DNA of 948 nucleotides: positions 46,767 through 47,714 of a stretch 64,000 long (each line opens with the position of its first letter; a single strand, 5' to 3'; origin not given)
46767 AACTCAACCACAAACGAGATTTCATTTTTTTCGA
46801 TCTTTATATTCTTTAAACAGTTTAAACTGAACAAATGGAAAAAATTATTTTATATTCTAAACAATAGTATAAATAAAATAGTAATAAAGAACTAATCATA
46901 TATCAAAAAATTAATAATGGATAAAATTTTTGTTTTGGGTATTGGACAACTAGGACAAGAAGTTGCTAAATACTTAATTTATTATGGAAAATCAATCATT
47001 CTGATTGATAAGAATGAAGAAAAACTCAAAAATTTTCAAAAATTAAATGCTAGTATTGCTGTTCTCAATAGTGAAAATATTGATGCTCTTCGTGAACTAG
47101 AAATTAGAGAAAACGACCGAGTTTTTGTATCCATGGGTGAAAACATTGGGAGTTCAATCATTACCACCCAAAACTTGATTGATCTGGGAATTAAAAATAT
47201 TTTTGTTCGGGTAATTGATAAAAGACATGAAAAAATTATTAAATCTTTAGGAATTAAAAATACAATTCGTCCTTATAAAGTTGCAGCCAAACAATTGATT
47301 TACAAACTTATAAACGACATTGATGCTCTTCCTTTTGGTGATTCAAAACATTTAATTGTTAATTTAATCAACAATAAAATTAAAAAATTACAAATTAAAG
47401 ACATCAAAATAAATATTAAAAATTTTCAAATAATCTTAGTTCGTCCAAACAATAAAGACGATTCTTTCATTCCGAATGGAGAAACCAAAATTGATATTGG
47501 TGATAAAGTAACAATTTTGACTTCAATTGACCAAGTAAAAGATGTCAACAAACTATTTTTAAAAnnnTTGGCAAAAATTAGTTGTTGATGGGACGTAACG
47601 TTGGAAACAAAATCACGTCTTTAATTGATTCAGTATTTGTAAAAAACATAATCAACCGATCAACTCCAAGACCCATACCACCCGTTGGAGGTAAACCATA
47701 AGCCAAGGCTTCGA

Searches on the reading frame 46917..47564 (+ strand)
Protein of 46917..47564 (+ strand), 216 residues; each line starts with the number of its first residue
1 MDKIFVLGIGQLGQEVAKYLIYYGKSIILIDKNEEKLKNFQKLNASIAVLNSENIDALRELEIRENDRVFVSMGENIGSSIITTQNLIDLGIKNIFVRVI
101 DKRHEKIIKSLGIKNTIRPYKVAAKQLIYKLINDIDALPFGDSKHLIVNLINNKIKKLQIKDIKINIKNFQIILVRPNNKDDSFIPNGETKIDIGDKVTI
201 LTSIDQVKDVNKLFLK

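Call 23: search_protein_families(library=pfam, max_evalue=0.001, proteins=[window:46917-47564:+])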
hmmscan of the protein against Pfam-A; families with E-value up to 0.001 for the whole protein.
seq(216 aa): 5 families
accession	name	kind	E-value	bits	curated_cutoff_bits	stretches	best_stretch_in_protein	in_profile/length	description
PF02254.24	TrkA_N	-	4.7e-17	62.8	23.8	1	4-119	1-116/116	TrkA-N domain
PF02080.26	TrkA_C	-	7.9e-09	35.7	27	1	152-214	14-70/71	TrkA-C domain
PF03807.23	F420_oxidored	-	8.6e-05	23.5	21.6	1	3-62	1-61/94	NADP oxidoreductase coenzyme F420-dependent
PF03435.24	Sacchrp_dh_NADP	-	0.00012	22.8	25.1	1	4-77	1-79/129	Saccharopine dehydrogenase NADP binding domain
PF01488.26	Shikimate_DH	-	0.00052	20.5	24.3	0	2-76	13-86/138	Shikimate / quinate 5-dehydrogenase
